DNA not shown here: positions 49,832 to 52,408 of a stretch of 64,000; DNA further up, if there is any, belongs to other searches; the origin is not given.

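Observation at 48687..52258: NifS-SelD fusion in an apparent operon with a secreted papain-fold protein and an SDR: selenium activation without any known selenium-utilisation partner in view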

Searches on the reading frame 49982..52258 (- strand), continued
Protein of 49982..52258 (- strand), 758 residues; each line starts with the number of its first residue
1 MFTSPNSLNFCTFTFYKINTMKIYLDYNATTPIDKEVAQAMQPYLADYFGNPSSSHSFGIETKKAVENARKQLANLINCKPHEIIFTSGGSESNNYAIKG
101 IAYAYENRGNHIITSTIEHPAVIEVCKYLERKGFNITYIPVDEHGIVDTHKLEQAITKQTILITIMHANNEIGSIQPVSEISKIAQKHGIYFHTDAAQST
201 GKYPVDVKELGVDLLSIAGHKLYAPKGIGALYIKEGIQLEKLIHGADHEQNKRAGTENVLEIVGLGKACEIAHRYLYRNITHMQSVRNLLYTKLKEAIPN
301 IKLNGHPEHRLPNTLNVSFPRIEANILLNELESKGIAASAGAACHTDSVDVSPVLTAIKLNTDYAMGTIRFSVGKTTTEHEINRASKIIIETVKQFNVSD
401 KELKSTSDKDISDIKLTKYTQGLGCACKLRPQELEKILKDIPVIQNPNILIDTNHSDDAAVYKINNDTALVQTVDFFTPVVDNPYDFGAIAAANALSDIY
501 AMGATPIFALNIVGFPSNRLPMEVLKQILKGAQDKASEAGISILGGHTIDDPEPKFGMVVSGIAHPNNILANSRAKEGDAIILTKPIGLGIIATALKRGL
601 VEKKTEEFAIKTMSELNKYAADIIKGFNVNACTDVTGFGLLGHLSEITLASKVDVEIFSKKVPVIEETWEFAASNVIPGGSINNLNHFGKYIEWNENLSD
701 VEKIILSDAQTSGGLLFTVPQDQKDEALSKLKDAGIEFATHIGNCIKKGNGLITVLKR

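Call 8: find_homologous_proteins(query=window:49982-52258:-, max_evalue=1e-20)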
Query window:49982-52258:- (758 aa): 6314 proteins with E <= 1e-20 among 8000 candidates; the best 120 are listed.
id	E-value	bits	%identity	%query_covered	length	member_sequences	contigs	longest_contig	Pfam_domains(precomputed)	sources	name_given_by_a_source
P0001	0.0e+0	1587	95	97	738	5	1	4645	PF00266.26,PF00586.30,PF01212.28,PF01041.24,PF02769.28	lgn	-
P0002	0.0e+0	1582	95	97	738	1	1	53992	PF00266.26,PF00586.30,PF01212.28,PF01041.24,PF02769.28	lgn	-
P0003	0.0e+0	1520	89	99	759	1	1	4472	PF00266.26,PF00586.30,PF01212.28,PF01041.24,PF02769.28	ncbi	-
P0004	0.0e+0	1483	87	97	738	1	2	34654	PF00266.26,PF00586.30,PF01212.28,PF01041.24,PF02769.28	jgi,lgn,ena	-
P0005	0.0e+0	1475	86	99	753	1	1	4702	PF00266.26,PF00586.30,PF01212.28,PF01041.24,PF02769.28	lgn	-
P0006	0.0e+0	1462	86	97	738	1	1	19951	PF00266.26,PF00586.30,PF01212.28,PF01041.24,PF02769.28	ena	-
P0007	0.0e+0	1461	87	97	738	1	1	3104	PF00266.26,PF00586.30,PF01212.28,PF01041.24,PF02769.28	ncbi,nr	ncbi:MAG: selenide, water dikinase SelD [Bacteroidales bacterium]|nr:selenide, water dikinase SelD [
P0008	0.0e+0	1458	87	97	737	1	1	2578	PF00266.26,PF00586.30,PF01212.28,PF01041.24,PF02769.28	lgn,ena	-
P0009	0.0e+0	1457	86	97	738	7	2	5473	PF00266.26,PF00586.30,PF01212.28,PF01041.24,PF02769.28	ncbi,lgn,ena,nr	ncbi:MAG TPA: selenide, water dikinase SelD [Bacteroidales bacterium]|nr:selenide, water dikinase Se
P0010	0.0e+0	1456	87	97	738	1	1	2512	PF00266.26,PF00586.30,PF01212.28,PF01041.24,PF02769.28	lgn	-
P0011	0.0e+0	1454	86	97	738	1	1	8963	PF00266.26,PF00586.30,PF01212.28,PF01041.24,PF02769.28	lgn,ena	-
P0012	0.0e+0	1454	86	97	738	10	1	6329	PF00266.26,PF00586.30,PF01212.28,PF01041.24,PF02769.28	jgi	jgi:cysteine desulfurase NifS/selenium donor protein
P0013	0.0e+0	1454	87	97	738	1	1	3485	PF00266.26,PF00586.30,PF01212.28,PF01041.24,PF02769.28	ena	-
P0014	0.0e+0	1442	86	97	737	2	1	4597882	PF00266.26,PF00586.30,PF01212.28,PF01041.24,PF02769.28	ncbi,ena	-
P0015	0.0e+0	1433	84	97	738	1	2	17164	PF00266.26,PF00586.30,PF01212.28,PF01041.24,PF02769.28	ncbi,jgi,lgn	jgi:cysteine desulfurase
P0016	0.0e+0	1426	84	97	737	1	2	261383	PF00266.26,PF00586.30,PF01212.28,PF01041.24,PF02769.28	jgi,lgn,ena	-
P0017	0.0e+0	1424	84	97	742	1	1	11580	PF00266.26,PF00586.30,PF01212.28,PF01041.24,PF02769.28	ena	-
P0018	0.0e+0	1422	85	97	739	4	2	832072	PF00266.26,PF00586.30,PF01212.28,PF01041.24,PF02769.28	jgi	jgi:cysteine desulfurase NifS/selenium donor protein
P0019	0.0e+0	1417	85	97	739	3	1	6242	PF00266.26,PF00586.30,PF01212.28,PF01041.24,PF02769.28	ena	-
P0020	0.0e+0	1414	84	97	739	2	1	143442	PF00266.26,PF00586.30,PF01212.28,PF01041.24,PF02769.28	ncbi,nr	ncbi:MAG: selenide, water dikinase SelD [Bacteroidales bacterium]|nr:selenide, water dikinase SelD [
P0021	0.0e+0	1410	83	97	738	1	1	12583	PF00266.26,PF00586.30,PF01212.28,PF01041.24,PF02769.28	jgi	jgi:cysteine desulfurase NifS/selenium donor protein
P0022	0.0e+0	1397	83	97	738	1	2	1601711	PF00266.26,PF00586.30,PF01212.28,PF01041.24,PF02769.28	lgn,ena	-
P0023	0.0e+0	1391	82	97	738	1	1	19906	PF00266.26,PF00586.30,PF01212.28,PF01041.24,PF02769.28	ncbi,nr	ncbi:MAG: selenide, water dikinase SelD [Bacteroidales bacterium]|nr:selenide, water dikinase SelD [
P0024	0.0e+0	1384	82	97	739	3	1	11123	PF00266.26,PF00586.30,PF01212.28,PF01041.24,PF02769.28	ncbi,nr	ncbi:MAG: selenide, water dikinase SelD [Marinilabiliales bacterium]|nr:MAG: selenide, water dikinas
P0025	0.0e+0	1383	82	97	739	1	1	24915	PF00266.26,PF00586.30,PF01212.28,PF01041.24,PF02769.28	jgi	jgi:cysteine desulfurase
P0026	0.0e+0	1381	83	97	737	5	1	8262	PF00266.26,PF00586.30,PF01212.28,PF01041.24,PF02769.28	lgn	-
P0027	0.0e+0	1378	81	97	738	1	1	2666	PF00266.26,PF00586.30,PF01212.28,PF01041.24,PF02769.28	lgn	-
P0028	0.0e+0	1375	81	97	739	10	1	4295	PF00266.26,PF00586.30,PF01212.28,PF01041.24,PF02769.28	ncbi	-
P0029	0.0e+0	1366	82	97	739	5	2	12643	PF00266.26,PF00586.30,PF01212.28,PF01041.24,PF02769.28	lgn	-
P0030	0.0e+0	1366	82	97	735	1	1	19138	PF00266.26,PF00586.30,PF01212.28,PF01041.24,PF02769.28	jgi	-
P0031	0.0e+0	1365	81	97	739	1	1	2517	PF00266.26,PF00586.30,PF01212.28,PF01041.24,PF02769.28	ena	-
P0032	0.0e+0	1363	81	97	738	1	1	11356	PF00266.26,PF00586.30,PF01212.28,PF01041.24,PF02769.28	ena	-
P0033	0.0e+0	1362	81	97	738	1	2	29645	PF00266.26,PF00586.30,PF01212.28,PF01041.24,PF02769.28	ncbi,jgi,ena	-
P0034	0.0e+0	1355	82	97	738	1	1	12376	PF00266.26,PF00586.30,PF01212.28,PF01041.24,PF02769.28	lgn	-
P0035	0.0e+0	1355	80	97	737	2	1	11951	PF00266.26,PF00586.30,PF01212.28,PF01041.24,PF02769.28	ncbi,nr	ncbi:MAG: selenide, water dikinase SelD [Bacteroidales bacterium]|nr:selenide, water dikinase SelD [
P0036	0.0e+0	1347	81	97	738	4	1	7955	PF00266.26,PF00586.30,PF01212.28,PF01053.27,PF01041.24,PF02769.28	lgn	-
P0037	0.0e+0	1346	80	97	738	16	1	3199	PF00266.26,PF00586.30,PF01212.28,PF01041.24,PF02769.28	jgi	-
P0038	0.0e+0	1343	80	97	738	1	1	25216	PF00266.26,PF00586.30,PF01212.28,PF01041.24,PF02769.28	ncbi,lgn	-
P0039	0.0e+0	1343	80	97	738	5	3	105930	PF00266.26,PF00586.30,PF01212.28,PF01041.24,PF02769.28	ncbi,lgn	-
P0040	0.0e+0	1343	80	97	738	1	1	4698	PF00266.26,PF00586.30,PF01212.28,PF01053.27,PF01041.24,PF02769.28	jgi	-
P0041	0.0e+0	1341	80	97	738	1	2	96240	PF00266.26,PF00586.30,PF01212.28,PF01053.27,PF01041.24,PF02769.28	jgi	-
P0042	0.0e+0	1341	80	97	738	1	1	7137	PF00266.26,PF00586.30,PF01212.28,PF01053.27,PF01041.24,PF02769.28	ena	-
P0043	0.0e+0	1341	80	97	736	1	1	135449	PF00266.26,PF00586.30,PF01212.28,PF01041.24,PF02769.28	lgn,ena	-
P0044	0.0e+0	1340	80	97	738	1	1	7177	PF00266.26,PF00586.30,PF01212.28,PF01053.27,PF01041.24,PF02769.28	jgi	-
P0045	0.0e+0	1340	80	97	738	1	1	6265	PF00266.26,PF00586.30,PF01212.28,PF01053.27,PF01041.24,PF02769.28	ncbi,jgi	-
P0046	0.0e+0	1333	80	97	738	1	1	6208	PF00266.26,PF00586.30,PF01212.28,PF01041.24,PF02769.28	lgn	-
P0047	0.0e+0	1330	80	97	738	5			PF00266.26,PF00586.30,PF01212.28,PF01041.24,PF02769.28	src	-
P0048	0.0e+0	1325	79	97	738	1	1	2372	PF00266.26,PF00586.30,PF01212.28,PF01041.24,PF02769.28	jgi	jgi:cysteine desulfurase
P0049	0.0e+0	1323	79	97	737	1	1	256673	PF00266.26,PF00586.30,PF01212.28,PF01041.24,PF02769.28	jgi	jgi:cysteine desulfurase NifS/selenium donor protein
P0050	0.0e+0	1322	77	99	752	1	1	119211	PF00266.26,PF00586.30,PF01212.28,PF01041.24,PF02769.28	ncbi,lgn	-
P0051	0.0e+0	1320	79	97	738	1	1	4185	PF00266.26,PF00586.30,PF01212.28,PF01041.24,PF02769.28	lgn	-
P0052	0.0e+0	1317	79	97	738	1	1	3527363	PF00266.26,PF00586.30,PF01212.28,PF01041.24,PF02769.28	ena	-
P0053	0.0e+0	1250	75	97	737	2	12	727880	PF00266.26,PF00586.30,PF01212.28,PF01041.24,PF02769.28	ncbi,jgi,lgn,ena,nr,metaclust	ncbi:MAG: selenide, water dikinase SelD [Bacteroidetes bacterium GWC2_33_15]|nr:MAG: selenide, water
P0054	0.0e+0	1220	72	97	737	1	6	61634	PF00266.26,PF00586.30,PF01212.28,PF01041.24,PF02769.28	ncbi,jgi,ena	-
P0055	0.0e+0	1217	72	97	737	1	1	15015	PF00266.26,PF00586.30,PF01212.28,PF01041.24,PF02769.28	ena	-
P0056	0.0e+0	1213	73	97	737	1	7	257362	PF00155.28,PF00266.26,PF00586.30,PF01212.28,PF01041.24,PF02769.28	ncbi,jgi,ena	jgi:cysteine desulfurase NifS/selenium donor protein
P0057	0.0e+0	1213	72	97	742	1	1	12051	PF00266.26,PF00586.30,PF01212.28,PF01041.24,PF02769.28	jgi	jgi:cysteine desulfurase NifS/selenium donor protein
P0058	0.0e+0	1212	72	97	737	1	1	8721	PF00266.26,PF00586.30,PF01212.28,PF01041.24,PF02769.28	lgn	-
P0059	0.0e+0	1210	72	97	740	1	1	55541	PF00266.26,PF00586.30,PF01212.28,PF01041.24,PF02769.28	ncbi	-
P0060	0.0e+0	1209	72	97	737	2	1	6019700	PF00266.26,PF00586.30,PF01212.28,PF01041.24,PF02769.28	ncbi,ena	-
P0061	0.0e+0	1208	72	97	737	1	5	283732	PF00266.26,PF00586.30,PF01212.28,PF01041.24,PF02769.28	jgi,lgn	jgi:cysteine desulfurase NifS/selenium donor protein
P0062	0.0e+0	1207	72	97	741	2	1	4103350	PF00266.26,PF00586.30,PF01212.28,PF01041.24,PF02769.28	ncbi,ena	-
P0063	0.0e+0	1206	83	85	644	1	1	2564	PF00266.26,PF00586.30,PF01212.28,PF01053.27,PF01041.24,PF02769.28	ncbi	ncbi:MAG: selenide, water dikinase SelD, partial [Bacteroidota bacterium]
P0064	0.0e+0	1205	72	97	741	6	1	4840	PF00266.26,PF00586.30,PF01212.28,PF01041.24,PF02769.28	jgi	jgi:cysteine desulfurase NifS/selenium donor protein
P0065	0.0e+0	1201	71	97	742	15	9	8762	PF00266.26,PF00586.30,PF01212.28,PF01041.24,PF02769.28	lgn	-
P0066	0.0e+0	1199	71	97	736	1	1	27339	PF00155.28,PF00266.26,PF00586.30,PF01212.28,PF01041.24,PF02769.28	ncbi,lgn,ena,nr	ncbi:MAG TPA: selenide, water dikinase SelD [Bacteroidales bacterium]|nr:selenide, water dikinase Se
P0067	0.0e+0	1198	71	97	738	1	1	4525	PF00266.26,PF00586.30,PF01212.28,PF01041.24,PF02769.28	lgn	-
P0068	0.0e+0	1197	71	97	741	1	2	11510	PF00266.26,PF00586.30,PF01212.28,PF01041.24,PF02769.28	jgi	jgi:cysteine desulfurase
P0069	0.0e+0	1194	71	97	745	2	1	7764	PF00266.26,PF00586.30,PF01212.28,PF01041.24,PF02769.28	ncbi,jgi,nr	ncbi:MAG TPA: selenide, water dikinase SelD [Bacteroidaceae bacterium]|nr:selenide, water dikinase S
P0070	0.0e+0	1193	69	97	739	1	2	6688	PF00266.26,PF00586.30,PF01212.28,PF01041.24,PF02769.28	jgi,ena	jgi:cysteine desulfurase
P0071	0.0e+0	1192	71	97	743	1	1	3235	PF00266.26,PF00586.30,PF01212.28,PF01041.24,PF02769.28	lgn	-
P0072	0.0e+0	1192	71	97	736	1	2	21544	PF00266.26,PF00586.30,PF01212.28,PF01053.27,PF01041.24,PF02769.28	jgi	jgi:cysteine desulfurase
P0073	0.0e+0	1191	70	97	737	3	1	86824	PF00266.26,PF00586.30,PF01212.28,PF01041.24,PF02769.28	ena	-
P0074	0.0e+0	1186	71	97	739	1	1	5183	PF00266.26,PF00586.30,PF01212.28,PF01041.24,PF02769.28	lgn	-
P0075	0.0e+0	1186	71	97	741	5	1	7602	PF00155.28,PF00266.26,PF00586.30,PF01212.28,PF01041.24,PF02769.28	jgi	-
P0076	0.0e+0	1186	70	97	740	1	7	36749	PF00266.26,PF00586.30,PF01212.28,PF01041.24,PF02769.28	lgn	-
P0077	0.0e+0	1185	70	97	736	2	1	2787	PF00266.26,PF00586.30,PF01212.28,PF01041.24,PF02769.28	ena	-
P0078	0.0e+0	1185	71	97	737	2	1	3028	PF00266.26,PF00586.30,PF01212.28,PF01041.24,PF02769.28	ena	-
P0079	0.0e+0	1183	71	97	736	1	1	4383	PF00266.26,PF00586.30,PF01041.24,PF02769.28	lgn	-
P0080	0.0e+0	1181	72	97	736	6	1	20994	PF00266.26,PF00586.30,PF01212.28,PF01041.24,PF02769.28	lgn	-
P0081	0.0e+0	1180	70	97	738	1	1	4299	PF00266.26,PF00586.30,PF01212.28,PF01041.24,PF02769.28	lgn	-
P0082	0.0e+0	1179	71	97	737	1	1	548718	PF00266.26,PF00586.30,PF01212.28,PF01041.24,PF02769.28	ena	-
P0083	0.0e+0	1179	70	97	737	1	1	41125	PF00266.26,PF00586.30,PF01212.28,PF01041.24,PF02769.28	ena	-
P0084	0.0e+0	1179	71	97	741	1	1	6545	PF00155.28,PF00266.26,PF00586.30,PF01212.28,PF01041.24,PF02769.28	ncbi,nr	ncbi:MAG: selenide, water dikinase SelD [Bacteroidales bacterium]|nr:selenide, water dikinase SelD [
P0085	0.0e+0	1177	71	97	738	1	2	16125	PF00266.26,PF00586.30,PF01212.28,PF01041.24,PF02769.28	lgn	-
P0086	0.0e+0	1176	71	97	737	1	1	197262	PF00266.26,PF00586.30,PF01212.28,PF01041.24,PF02769.28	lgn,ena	-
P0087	0.0e+0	1176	70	97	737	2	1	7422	PF00266.26,PF00586.30,PF01212.28,PF01041.24,PF02769.28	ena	-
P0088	0.0e+0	1172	69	97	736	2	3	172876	PF00155.28,PF00266.26,PF00586.30,PF01212.28,PF01041.24,PF02769.28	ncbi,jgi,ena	-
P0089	0.0e+0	1166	70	97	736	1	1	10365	PF00266.26,PF00586.30,PF01212.28,PF01041.24,PF02769.28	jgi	jgi:cysteine desulfurase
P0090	0.0e+0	1166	69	97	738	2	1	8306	PF00266.26,PF00586.30,PF01212.28,PF01041.24,PF02769.28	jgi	-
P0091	0.0e+0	1162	68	97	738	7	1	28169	PF00266.26,PF00586.30,PF01212.28,PF01041.24,PF02769.28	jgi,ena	jgi:cysteine desulfurase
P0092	0.0e+0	1160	69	97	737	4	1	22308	PF00266.26,PF00586.30,PF01212.28,PF01041.24,PF02769.28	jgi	-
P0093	0.0e+0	1160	70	97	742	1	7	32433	PF00266.26,PF00586.30,PF01212.28,PF01041.24,PF02769.28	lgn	-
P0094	0.0e+0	1159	69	97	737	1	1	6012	PF00266.26,PF00586.30,PF01212.28,PF01041.24,PF02769.28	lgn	-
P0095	0.0e+0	1157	69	97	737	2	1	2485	PF00266.26,PF00586.30,PF01212.28,PF01041.24,PF02769.28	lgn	-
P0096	0.0e+0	1157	68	97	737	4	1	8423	PF00266.26,PF00586.30,PF01212.28,PF01041.24,PF02769.28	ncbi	-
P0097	0.0e+0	1156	69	97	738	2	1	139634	PF00155.28,PF00266.26,PF00586.30,PF01212.28,PF01041.24,PF02769.28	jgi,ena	-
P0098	0.0e+0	1156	69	97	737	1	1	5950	PF00266.26,PF00586.30,PF01212.28,PF01041.24,PF02769.28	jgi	-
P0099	0.0e+0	1156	70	97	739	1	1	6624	PF00266.26,PF00586.30,PF01212.28,PF01041.24,PF02769.28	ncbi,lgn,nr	ncbi:selenide, water dikinase SelD [candidate division WOR-3 bacterium]|nr:selenide, water dikinase 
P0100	0.0e+0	1155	70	97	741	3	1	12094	PF00155.28,PF00266.26,PF00586.30,PF01212.28,PF01041.24,PF02769.28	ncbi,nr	ncbi:MAG: selenide, water dikinase SelD [Bacteroidales bacterium]|nr:selenide, water dikinase SelD [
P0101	0.0e+0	1155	71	97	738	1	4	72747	PF00266.26,PF00586.30,PF01212.28,PF01041.24,PF02769.28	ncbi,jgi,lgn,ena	-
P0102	0.0e+0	1155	69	97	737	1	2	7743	PF00266.26,PF00586.30,PF01212.28,PF01041.24,PF02769.28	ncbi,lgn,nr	ncbi:MAG: selenide, water dikinase SelD [Bacteroidales bacterium]|nr:selenide, water dikinase SelD [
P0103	0.0e+0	1155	69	97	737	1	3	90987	PF00155.28,PF00266.26,PF00586.30,PF01212.28,PF01041.24,PF02769.28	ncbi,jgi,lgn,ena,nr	ncbi:MAG TPA: selenide, water dikinase SelD [Bacteroides sp.]|nr:selenide, water dikinase SelD [Bact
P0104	0.0e+0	1154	68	97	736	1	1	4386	PF00266.26,PF00586.30,PF01212.28,PF01041.24,PF02769.28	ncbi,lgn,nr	ncbi:MAG: selenide, water dikinase SelD [Bacteroidales bacterium]|nr:selenide, water dikinase SelD [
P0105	0.0e+0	1153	69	97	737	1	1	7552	PF00266.26,PF00586.30,PF01212.28,PF01041.24,PF02769.28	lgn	-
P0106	0.0e+0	1153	69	97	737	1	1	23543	PF00155.28,PF00266.26,PF00586.30,PF01212.28,PF01041.24,PF02769.28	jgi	jgi:cysteine desulfurase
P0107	0.0e+0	1152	70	97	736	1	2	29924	PF00266.26,PF00586.30,PF01212.28,PF01041.24,PF02769.28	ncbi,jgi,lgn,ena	-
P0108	0.0e+0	1151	68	97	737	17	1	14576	PF00266.26,PF00586.30,PF01212.28,PF01041.24,PF02769.28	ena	-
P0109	0.0e+0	1151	68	97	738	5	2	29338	PF00266.26,PF00586.30,PF01212.28,PF01041.24,PF02769.28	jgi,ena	jgi:cysteine desulfurase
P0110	0.0e+0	1149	68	97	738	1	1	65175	PF00266.26,PF00586.30,PF01212.28,PF01041.24,PF02769.28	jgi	-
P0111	0.0e+0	1147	70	97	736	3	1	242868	PF00266.26,PF00586.30,PF01212.28,PF01041.24,PF02769.28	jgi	-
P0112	0.0e+0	1147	68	97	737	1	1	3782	PF00266.26,PF00586.30,PF01212.28,PF01041.24,PF02769.28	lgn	-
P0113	0.0e+0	1147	69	97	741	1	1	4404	PF00155.28,PF00266.26,PF00586.30,PF01212.28,PF01041.24,PF02769.28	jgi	-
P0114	0.0e+0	1147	69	97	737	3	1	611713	PF00266.26,PF00586.30,PF01212.28,PF01041.24,PF02769.28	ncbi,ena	-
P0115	0.0e+0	1146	69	97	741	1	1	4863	PF00155.28,PF00266.26,PF00586.30,PF01212.28,PF01041.24,PF02769.28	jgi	-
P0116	0.0e+0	1145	67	97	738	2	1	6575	PF00266.26,PF00586.30,PF01212.28,PF01041.24,PF02769.28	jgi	jgi:cysteine desulfurase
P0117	0.0e+0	1142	68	97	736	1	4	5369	PF00266.26,PF00586.30,PF01212.28,PF01041.24,PF02769.28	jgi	-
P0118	0.0e+0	1141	69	97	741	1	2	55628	PF00266.26,PF00586.30,PF01212.28,PF01041.24,PF02769.28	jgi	jgi:cysteine desulfurase NifS/selenium donor protein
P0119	0.0e+0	1140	68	97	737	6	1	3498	PF00266.26,PF00586.30,PF01212.28,PF01041.24,PF02769.28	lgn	-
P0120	0.0e+0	1140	69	97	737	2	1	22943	PF00266.26,PF00586.30,PF01212.28,PF01041.24,PF02769.28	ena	-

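Call 10: find_encoding_contigs(protein=P0014, flank=10000, max_places=3)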
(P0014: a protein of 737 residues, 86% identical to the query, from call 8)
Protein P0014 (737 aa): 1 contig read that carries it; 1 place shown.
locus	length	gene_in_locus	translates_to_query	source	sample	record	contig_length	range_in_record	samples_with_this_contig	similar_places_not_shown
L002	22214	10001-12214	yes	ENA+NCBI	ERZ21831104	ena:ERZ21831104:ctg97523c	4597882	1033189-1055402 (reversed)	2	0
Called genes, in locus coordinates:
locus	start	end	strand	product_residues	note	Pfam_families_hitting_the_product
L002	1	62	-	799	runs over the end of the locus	PF12704:MacB_PCD, PF02687:FtsX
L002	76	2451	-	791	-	PF12704:MacB_PCD, PF02687:FtsX, PF12704:MacB_PCD (weak), PF02687:FtsX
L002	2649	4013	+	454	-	PF00072:Response_reg, PF00158:Sigma54_activat, PF14532:Sigma54_activ_2, PF00004:AAA (weak), PF25601:AAA_lid_14, PF02954:HTH_8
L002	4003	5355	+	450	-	PF02518:HATPase_c, PF13589:HATPase_c_3 (faint)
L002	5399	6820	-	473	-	PF07021:MetW (weak), PF13489:Methyltransf_23, PF13847:Methyltransf_31, PF08241:Methyltransf_11, PF08242:Methyltransf_12, PF13649:Methyltransf_25, PF00535:Glycos_transf_2, PF10111:Glyco_tranf_2_2, +1 more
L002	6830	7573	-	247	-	PF13489:Methyltransf_23 (faint), PF08241:Methyltransf_11, PF13649:Methyltransf_25 (weak), PF13847:Methyltransf_31 (weak)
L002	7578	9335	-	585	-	-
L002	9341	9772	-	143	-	PF00011:HSP20, PF17886:ArsA_HSP20 (faint)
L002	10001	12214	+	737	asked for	PF00266:Aminotran_5, PF01041:DegT_DnrJ_EryC1, PF01212:Beta_elim_lyase (weak), PF00586:AIRS, PF02769:AIRS_C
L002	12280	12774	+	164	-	PF25459:AIM3_BBC1_C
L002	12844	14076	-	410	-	PF07719:TPR_2 (faint), PF13428:TPR_14 (faint), PF14559:TPR_19 (faint), PF25062:ARM_TT21_N (faint), PF00515:TPR_1 (faint), PF13371:TPR_9 (faint), PF13432:TPR_16 (weak), PF12895:ANAPC3 (weak), +1 more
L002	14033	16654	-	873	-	PF13585:CHU_C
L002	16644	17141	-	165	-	PF20420:DUF6702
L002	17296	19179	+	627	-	PF09136:Glucodextran_B, PF00656:Peptidase_C14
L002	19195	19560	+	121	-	-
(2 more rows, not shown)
